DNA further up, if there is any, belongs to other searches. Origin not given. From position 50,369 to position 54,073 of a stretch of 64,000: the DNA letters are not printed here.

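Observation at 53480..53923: Compositional break: the C-terminal ~145 codons (secretion-signal region) of giant paralog 2 are markedly lower in GC than the rest of the gene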

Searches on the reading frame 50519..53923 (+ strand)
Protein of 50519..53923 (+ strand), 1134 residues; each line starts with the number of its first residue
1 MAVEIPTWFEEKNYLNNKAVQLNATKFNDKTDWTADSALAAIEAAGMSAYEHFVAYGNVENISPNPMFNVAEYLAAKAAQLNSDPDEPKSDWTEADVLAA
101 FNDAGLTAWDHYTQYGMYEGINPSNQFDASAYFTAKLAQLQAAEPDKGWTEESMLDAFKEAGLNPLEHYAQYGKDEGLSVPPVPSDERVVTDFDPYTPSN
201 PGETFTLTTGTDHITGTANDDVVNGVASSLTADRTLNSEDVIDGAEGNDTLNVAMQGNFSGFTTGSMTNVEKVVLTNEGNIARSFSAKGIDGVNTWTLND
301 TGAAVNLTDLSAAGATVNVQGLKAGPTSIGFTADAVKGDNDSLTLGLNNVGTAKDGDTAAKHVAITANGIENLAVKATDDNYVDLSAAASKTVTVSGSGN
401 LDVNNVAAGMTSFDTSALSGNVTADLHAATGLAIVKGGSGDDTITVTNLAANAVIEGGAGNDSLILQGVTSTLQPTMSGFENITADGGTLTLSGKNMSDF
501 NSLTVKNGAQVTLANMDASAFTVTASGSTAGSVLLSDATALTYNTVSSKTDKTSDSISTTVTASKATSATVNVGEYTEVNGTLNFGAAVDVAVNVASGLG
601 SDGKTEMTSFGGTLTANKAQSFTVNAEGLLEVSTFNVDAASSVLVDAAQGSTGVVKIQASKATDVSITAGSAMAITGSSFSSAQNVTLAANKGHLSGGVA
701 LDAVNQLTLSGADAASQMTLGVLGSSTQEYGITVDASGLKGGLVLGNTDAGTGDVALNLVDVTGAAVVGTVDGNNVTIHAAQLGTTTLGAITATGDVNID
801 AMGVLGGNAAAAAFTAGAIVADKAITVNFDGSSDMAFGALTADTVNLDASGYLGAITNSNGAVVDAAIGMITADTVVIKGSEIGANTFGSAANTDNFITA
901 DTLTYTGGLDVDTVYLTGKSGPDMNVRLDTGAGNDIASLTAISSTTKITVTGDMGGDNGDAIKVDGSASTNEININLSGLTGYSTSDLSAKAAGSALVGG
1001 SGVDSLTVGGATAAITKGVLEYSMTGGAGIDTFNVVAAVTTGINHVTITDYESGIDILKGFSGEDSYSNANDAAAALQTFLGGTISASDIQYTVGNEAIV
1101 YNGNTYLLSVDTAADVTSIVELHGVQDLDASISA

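Call 7: search_protein_families(library=pfam, proteins=[window:50519-53923:+], max_evalue=0.1)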
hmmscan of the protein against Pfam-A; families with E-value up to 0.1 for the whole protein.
window:50519-53923:+ (1134 aa): 1 family
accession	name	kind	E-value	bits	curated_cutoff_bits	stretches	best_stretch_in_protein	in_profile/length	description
PF00353.25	HemolysinCabind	-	0.036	14.5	23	0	240-251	25-36/36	RTX calcium-binding nonapeptide repeat (4 copies)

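Call 8: search_protein_families(library=ncbifam, proteins=[window:50519-53923:+], max_evalue=0.1)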
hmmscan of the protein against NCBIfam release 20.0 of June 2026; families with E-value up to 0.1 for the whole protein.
window:50519-53923:+ (1134 aa): 0 families

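Call 9: find_encoding_contigs(protein=window:50519-53923:+, flank=3000, max_places=5)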
Protein window:50519-53923:+ (1134 aa): 3 contigs read that carry it; 3 places shown.
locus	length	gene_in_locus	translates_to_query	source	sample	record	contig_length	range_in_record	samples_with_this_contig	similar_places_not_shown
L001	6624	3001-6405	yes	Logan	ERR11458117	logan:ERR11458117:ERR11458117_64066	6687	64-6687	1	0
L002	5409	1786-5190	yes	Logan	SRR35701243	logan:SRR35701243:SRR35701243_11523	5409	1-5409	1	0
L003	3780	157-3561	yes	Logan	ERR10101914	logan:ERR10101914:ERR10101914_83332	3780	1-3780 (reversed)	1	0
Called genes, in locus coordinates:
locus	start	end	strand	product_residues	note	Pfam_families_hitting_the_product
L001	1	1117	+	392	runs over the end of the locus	?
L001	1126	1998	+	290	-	PF13489:Methyltransf_23, PF01209:Ubie_methyltran, PF08241:Methyltransf_11, PF08242:Methyltransf_12, PF13649:Methyltransf_25, PF13847:Methyltransf_31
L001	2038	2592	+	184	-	PF00908:dTDP_sugar_isom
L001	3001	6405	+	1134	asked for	-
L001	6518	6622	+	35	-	?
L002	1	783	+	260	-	?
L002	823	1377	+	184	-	PF00908:dTDP_sugar_isom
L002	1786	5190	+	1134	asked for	-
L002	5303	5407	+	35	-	?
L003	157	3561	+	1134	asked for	-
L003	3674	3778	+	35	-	?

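Call 10: find_homologous_proteins(query=window:50519-53923:+)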
Query window:50519-53923:+ (1134 aa): 519 proteins with E <= 0.001 among 8000 candidates; the best 120 are listed.
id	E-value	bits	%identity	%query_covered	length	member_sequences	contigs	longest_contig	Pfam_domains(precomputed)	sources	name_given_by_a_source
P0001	0.0e+0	2343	100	100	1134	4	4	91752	-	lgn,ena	-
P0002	0.0e+0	2295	98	100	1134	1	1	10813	-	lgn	-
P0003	0.0e+0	2288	98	100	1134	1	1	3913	-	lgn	-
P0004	0.0e+0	2226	95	100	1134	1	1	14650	-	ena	-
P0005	0.0e+0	2214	95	100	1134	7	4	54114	-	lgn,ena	-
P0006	0.0e+0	2197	94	100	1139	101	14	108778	-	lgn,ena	-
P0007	0.0e+0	2021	79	100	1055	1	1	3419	-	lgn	-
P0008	0.0e+0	1981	87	100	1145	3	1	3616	PF00353.26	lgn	-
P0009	0.0e+0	1970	86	100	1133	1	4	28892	-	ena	-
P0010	0.0e+0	1956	86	100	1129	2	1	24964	-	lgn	-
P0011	0.0e+0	1903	90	91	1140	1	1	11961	PF00353.26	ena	-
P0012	0.0e+0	1841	94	87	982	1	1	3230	-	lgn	-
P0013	0.0e+0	1777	80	99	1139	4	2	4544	PF00353.26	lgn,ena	-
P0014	0.0e+0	1741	79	99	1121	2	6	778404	-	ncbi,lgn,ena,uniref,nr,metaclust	ncbi:hypothetical protein HMPREF1022_00832 [Desulfovibrio sp. 6_1_46AFAA]|uniref:beta strand repeat-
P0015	0.0e+0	1716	77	99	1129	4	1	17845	-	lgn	-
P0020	0.0e+0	1462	90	69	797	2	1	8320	PF00353.26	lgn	-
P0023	0.0e+0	1297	66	91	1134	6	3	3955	-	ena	-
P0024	0.0e+0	1295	66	93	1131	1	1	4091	PF00353.26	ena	-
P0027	0.0e+0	1208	60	94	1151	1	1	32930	-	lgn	-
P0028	0.0e+0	1176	58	96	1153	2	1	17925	PF00353.26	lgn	-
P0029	0.0e+0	1161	62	93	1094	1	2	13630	PF00353.26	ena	-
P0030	0.0e+0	1159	62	93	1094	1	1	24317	PF00353.26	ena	-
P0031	0.0e+0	1158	62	93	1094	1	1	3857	PF00353.26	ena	-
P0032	0.0e+0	1157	62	93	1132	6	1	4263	PF00353.26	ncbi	-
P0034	0.0e+0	1083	57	91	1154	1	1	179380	-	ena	-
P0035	0.0e+0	1061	62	88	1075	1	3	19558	PF00353.26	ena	-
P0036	0.0e+0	1061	62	88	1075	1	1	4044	PF00353.26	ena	-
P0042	2.6e-282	958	62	64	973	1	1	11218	PF00353.26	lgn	-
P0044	1.4e-271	922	66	73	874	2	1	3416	PF00353.26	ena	-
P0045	1.0e-259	883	66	71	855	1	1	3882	PF00353.26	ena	-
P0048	1.1e-257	876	52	93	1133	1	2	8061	PF00353.26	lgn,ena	-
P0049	1.9e-257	875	52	93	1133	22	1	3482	PF00353.26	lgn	-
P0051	8.2e-257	873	50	99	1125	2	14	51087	-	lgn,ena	-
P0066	3.4e-251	855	51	93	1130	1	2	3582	PF00353.26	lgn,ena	-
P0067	5.5e-251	854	51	93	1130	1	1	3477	PF00353.26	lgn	-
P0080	5.8e-242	824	51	88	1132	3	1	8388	PF00353.26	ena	-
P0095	1.2e-219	750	49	89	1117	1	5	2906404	-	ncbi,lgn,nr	ncbi:hypothetical protein DWUX_334 [Desulfovibrio diazotrophicus]|nr:hypothetical protein DWUX_334 [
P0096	3.2e-203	696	45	91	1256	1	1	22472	PF00353.26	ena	-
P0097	1.4e-202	694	45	91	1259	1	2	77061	PF00353.26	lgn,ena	-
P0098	1.5e-201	690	45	91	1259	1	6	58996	PF00353.26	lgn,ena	-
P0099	2.1e-201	690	45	91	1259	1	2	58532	PF00353.26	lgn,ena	-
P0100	3.0e-201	689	45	91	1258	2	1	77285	PF00353.26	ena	-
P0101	5.1e-201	688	45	91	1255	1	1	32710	PF00353.26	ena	-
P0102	6.6e-201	688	45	91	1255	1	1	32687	PF00353.26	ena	-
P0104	2.7e-200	686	45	91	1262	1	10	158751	PF00353.26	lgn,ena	-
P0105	3.1e-200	686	45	89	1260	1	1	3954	PF00353.26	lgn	-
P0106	5.3e-200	685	45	91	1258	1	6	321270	PF00353.26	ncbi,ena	-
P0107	1.4e-199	684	44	91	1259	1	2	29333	PF00353.26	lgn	-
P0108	4.0e-199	682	45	91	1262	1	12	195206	PF00353.26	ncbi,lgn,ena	-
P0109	5.0e-199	682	45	91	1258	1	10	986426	PF00353.26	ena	-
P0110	6.3e-198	678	45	89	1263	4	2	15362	PF00353.26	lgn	-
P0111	6.4e-198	678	44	91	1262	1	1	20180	PF00353.26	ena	-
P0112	4.7e-197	675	44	91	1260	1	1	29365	PF00353.26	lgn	-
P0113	7.0e-197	675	45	89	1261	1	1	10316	PF00353.26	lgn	-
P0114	1.6e-196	674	45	89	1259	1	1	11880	PF00353.26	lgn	-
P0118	3.2e-194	666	44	91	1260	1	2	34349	PF00353.26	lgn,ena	-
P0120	1.3e-193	664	44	89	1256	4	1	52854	PF00353.26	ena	-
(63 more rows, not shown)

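Call 18: find_related_loci(query=A1, collection=genome_contigs, flank=3000)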
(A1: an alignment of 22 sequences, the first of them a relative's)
Query A1 (1134 aa) in genome_contigs; peptide patterns used: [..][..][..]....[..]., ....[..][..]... (x = any residue, [..] = any of these).
600 stretches matched a pattern (row limit reached: there are more); 2 encode a relative of the query (tblastn E <= 1e-3); 2 distinct loci.
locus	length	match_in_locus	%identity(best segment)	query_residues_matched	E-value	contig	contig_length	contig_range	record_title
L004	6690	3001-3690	32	42-180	2e-15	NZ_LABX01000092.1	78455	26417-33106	Methylobacterium aquaticum strain DSM 16371 contig_92, whole genome shotgun sequence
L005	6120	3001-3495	31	923-1093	2e-6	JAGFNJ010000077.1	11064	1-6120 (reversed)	MAG: Candidatus Accumulibacter conexus isolate UW7 CEKMHFBL_77, whole genome shotgun sequence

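Call 20: find_encoding_contigs(protein=P0008, flank=3000, max_places=2)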
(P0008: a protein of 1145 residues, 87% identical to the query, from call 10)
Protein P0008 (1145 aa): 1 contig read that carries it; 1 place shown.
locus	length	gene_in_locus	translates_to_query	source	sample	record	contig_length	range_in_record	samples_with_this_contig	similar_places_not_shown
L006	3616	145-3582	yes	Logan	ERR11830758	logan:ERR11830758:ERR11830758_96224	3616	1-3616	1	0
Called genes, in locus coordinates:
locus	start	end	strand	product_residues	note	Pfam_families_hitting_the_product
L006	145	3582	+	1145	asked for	PF00353:HemolysinCabind (faint)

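Call 21: find_encoding_contigs(protein=P0011, flank=3000, max_places=2)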
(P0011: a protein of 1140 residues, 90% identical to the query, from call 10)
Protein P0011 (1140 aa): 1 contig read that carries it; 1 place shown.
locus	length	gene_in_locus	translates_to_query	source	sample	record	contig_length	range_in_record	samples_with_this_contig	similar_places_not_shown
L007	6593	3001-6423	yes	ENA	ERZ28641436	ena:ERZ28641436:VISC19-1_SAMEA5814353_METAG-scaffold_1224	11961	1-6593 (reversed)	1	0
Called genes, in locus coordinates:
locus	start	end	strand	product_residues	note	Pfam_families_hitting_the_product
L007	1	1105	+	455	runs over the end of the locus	PF00005:ABC_tran, PF14524:Wzt_C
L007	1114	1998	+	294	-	PF13489:Methyltransf_23, PF01209:Ubie_methyltran, PF08241:Methyltransf_11, PF08242:Methyltransf_12, PF13649:Methyltransf_25, PF13847:Methyltransf_31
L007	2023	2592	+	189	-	PF00908:dTDP_sugar_isom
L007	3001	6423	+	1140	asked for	PF00353:HemolysinCabind (faint)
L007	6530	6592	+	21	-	?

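Call 22: find_encoding_contigs(protein=P0009, flank=3000, max_places=1)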
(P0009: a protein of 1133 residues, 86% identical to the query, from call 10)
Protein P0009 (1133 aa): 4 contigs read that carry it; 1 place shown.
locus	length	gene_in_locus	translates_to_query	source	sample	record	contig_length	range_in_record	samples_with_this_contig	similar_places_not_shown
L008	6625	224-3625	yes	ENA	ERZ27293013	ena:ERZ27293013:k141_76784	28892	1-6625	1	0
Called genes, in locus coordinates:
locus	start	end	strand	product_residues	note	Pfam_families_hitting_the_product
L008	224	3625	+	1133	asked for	-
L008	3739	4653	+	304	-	PF00535:Glycos_transf_2, PF13641:Glyco_tranf_2_3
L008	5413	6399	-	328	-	PF00586:AIRS, PF02769:AIRS_C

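Call 23: find_encoding_contigs(protein=P0010, flank=3000, max_places=1)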
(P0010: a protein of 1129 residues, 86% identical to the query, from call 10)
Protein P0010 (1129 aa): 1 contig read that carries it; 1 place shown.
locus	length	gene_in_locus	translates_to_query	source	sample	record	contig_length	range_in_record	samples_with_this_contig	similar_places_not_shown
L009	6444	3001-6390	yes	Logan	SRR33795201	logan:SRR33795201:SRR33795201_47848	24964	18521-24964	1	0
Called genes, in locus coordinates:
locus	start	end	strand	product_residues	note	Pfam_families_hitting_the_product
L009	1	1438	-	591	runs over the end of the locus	PF00664:ABC_membrane, PF00005:ABC_tran, PF13304:AAA_21 (faint)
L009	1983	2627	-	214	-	PF00239:Resolvase, PF02796:HTH_7, PF13384:HTH_23 (weak)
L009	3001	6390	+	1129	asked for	-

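Call 24: find_encoding_contigs(protein=P0014, flank=3000, max_places=1)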
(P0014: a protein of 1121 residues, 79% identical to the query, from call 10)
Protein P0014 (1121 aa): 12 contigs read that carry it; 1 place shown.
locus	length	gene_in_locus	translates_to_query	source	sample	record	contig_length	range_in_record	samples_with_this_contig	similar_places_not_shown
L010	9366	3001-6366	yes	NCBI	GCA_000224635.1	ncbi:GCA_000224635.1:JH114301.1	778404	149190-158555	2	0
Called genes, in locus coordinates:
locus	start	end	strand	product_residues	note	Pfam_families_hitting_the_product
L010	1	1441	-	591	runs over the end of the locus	PF00664:ABC_membrane, PF00005:ABC_tran, PF13304:AAA_21 (faint)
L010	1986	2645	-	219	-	PF00239:Resolvase, PF02796:HTH_7, PF13384:HTH_23 (weak), PF13518:HTH_28 (weak), PF13551:HTH_29 (weak)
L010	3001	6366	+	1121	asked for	-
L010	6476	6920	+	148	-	PF13641:Glyco_tranf_2_3, PF00535:Glycos_transf_2, PF10111:Glyco_tranf_2_2 (weak)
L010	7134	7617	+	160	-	-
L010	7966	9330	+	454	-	PF05697:Trigger_N, PF05698:Trigger_C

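Call 25: find_encoding_contigs(protein=P0006, flank=3000, max_places=1)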
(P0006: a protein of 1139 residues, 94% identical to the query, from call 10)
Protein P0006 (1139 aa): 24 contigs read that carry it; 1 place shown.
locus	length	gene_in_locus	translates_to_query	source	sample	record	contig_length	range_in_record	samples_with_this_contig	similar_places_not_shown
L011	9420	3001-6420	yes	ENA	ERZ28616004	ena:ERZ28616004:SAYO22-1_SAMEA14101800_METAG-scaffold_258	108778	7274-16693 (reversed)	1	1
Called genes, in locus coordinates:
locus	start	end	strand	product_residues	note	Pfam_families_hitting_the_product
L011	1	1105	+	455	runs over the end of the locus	PF00005:ABC_tran, PF14524:Wzt_C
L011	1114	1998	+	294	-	PF13489:Methyltransf_23, PF01209:Ubie_methyltran, PF08241:Methyltransf_11, PF08242:Methyltransf_12, PF13649:Methyltransf_25, PF13847:Methyltransf_31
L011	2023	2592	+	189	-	PF00908:dTDP_sugar_isom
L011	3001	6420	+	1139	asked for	-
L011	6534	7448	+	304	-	PF00535:Glycos_transf_2, PF10111:Glyco_tranf_2_2 (faint), PF13641:Glyco_tranf_2_3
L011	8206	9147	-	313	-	PF00586:AIRS, PF02769:AIRS_C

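Call 30: find_related_loci(query=window:50519-53920:+, collection=metagenome_contigs, flank=2500)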
Query window:50519-53920:+ (1134 aa) in metagenome_contigs; peptide patterns used: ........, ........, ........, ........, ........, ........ (x = any residue, [..] = any of these).
61 stretches matched a pattern; 10 encode a relative of the query (tblastn E <= 1e-3); 9 distinct loci.
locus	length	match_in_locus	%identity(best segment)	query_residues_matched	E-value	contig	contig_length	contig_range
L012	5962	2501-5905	95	1-1134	0e+0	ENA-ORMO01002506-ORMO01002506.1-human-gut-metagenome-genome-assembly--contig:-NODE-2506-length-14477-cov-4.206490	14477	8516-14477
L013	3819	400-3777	94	1-1134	0e+0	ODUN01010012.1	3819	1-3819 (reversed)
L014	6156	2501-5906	94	1-1134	0e+0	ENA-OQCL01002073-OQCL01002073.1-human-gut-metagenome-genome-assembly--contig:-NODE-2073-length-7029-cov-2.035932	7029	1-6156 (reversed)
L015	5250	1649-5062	86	1-1131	0e+0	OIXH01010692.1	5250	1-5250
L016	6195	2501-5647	66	6-1062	0e+0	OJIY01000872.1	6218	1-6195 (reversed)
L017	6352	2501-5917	94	1-1134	0e+0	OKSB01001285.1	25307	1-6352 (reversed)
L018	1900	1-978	95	358-683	0e+0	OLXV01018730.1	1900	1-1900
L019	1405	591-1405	87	1-483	4e-122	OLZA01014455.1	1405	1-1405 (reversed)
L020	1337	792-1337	58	1-184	6e-57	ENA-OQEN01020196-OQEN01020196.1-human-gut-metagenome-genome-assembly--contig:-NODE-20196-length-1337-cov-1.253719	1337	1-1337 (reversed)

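Call 32: find_encoding_contigs(protein=P0027, flank=2500, max_places=1)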
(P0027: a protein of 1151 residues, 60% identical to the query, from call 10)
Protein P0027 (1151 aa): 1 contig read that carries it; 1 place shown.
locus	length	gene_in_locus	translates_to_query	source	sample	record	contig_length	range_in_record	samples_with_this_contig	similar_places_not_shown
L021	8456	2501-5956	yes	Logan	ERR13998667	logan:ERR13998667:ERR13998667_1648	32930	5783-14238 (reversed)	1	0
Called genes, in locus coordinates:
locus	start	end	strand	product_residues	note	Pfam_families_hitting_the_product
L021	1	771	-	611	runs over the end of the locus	PF00664:ABC_membrane, PF00005:ABC_tran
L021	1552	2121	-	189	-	PF00239:Resolvase, PF02796:HTH_7 (weak)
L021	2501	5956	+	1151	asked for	-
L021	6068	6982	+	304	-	PF00535:Glycos_transf_2, PF10111:Glyco_tranf_2_2, PF13641:Glyco_tranf_2_3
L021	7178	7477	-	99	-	-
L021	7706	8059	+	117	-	PF07883:Cupin_2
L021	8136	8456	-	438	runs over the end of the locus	PF10117:McrBC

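Call 33: find_encoding_contigs(protein=P0034, flank=2500, max_places=1)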
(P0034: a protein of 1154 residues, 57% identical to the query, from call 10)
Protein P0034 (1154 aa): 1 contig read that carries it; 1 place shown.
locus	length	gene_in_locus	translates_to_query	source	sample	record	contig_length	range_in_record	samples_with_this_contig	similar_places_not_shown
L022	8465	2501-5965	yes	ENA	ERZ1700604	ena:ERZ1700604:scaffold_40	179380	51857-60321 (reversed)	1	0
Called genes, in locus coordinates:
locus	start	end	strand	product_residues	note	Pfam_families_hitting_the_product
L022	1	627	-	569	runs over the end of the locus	PF00664:ABC_membrane, PF00005:ABC_tran, PF13304:AAA_21 (faint)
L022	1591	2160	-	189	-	PF00239:Resolvase, PF02796:HTH_7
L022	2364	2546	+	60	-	-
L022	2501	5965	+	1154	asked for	-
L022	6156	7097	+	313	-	PF10111:Glyco_tranf_2_2 (weak), PF13641:Glyco_tranf_2_3, PF00535:Glycos_transf_2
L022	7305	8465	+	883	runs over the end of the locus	PF00534:Glycos_transf_1 (weak), PF13692:Glyco_trans_1_4, PF13524:Glyco_trans_1_2, PF13439:Glyco_transf_4, PF13579:Glyco_trans_4_4, PF00534:Glycos_transf_1, PF13692:Glyco_trans_1_4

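Call 34: find_encoding_contigs(protein=P0051, flank=2500, max_places=1)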
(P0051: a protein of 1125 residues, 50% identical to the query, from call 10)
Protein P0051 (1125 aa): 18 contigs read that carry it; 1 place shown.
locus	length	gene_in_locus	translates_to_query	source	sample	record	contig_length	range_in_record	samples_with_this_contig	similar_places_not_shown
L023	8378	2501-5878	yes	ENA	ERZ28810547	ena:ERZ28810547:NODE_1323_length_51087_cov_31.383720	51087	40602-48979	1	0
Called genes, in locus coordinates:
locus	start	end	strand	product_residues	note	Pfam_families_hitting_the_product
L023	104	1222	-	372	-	PF00589:Phage_integrase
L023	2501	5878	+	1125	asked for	-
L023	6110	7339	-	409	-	PF13191:AAA_16 (faint), PF13173:AAA_14, PF13635:DUF4143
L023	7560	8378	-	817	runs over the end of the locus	PF00353:HemolysinCabind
